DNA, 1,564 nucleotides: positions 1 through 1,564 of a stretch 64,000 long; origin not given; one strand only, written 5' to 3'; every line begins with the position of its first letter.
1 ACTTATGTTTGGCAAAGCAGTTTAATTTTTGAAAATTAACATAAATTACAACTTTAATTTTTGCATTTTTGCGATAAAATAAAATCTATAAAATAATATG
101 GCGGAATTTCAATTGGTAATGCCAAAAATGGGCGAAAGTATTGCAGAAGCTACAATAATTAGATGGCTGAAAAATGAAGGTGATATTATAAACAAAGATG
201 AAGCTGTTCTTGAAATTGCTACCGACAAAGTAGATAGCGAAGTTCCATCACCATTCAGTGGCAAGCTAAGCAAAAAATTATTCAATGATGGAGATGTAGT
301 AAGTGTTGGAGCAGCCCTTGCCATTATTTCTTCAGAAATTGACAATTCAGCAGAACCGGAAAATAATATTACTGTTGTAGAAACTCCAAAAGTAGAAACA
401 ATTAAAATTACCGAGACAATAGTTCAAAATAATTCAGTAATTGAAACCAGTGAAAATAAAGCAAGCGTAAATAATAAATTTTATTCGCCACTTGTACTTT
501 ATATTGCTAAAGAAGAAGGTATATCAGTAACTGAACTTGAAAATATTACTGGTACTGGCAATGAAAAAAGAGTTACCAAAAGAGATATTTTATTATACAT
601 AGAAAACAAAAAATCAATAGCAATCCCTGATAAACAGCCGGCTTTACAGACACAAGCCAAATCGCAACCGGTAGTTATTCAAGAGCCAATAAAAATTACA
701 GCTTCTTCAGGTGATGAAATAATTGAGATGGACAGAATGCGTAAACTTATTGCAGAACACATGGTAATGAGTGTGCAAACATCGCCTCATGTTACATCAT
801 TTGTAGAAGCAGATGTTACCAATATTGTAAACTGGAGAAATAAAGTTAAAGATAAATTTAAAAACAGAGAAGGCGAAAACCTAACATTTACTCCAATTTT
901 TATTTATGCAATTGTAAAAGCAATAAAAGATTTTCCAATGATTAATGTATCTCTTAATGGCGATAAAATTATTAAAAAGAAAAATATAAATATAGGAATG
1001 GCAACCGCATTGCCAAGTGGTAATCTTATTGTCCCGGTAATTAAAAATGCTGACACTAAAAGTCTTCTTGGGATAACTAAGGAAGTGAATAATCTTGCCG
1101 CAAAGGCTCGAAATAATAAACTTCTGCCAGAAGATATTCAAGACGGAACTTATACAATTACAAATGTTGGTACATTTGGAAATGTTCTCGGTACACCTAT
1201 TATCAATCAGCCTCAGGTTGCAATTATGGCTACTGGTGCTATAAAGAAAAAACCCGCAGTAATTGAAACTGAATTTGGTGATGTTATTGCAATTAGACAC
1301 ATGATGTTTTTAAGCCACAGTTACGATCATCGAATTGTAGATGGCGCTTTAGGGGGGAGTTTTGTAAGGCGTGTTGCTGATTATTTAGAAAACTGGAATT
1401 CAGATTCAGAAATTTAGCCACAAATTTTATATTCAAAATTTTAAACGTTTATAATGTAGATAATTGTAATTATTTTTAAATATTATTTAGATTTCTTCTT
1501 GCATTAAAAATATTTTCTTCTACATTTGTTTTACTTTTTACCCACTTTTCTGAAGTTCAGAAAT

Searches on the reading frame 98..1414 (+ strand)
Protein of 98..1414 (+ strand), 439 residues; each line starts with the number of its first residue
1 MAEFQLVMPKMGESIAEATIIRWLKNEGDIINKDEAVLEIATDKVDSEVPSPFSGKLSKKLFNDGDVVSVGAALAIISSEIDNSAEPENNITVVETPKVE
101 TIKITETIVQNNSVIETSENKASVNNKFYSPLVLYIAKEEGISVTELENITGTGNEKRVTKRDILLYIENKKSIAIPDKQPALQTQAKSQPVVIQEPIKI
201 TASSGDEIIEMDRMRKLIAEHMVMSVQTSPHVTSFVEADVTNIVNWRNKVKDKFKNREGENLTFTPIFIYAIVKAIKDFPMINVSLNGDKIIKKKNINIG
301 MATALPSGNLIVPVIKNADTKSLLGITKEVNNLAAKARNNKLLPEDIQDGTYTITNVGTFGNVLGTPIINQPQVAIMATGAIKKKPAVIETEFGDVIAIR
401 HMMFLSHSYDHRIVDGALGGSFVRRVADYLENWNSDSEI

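Call 83: search_protein_families(library=pfam, proteins=[window:98-1414:+], max_evalue=0.000001)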
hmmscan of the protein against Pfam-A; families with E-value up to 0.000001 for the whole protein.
window:98-1414:+ (439 aa): 3 families
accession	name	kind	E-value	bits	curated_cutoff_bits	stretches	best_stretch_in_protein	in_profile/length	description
PF00198.28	2-oxoacid_dh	-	2.1e-79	266.7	23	1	206-434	4-228/232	2-oxoacid dehydrogenases acyltransferase (catalytic domain)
PF00364.28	Biotin_lipoyl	-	1.7e-16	60.2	22.1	1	5-77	2-73/73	Biotin-requiring enzyme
PF02817.22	E3_binding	-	1.7e-08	35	23.7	1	128-165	2-36/36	e3 binding domain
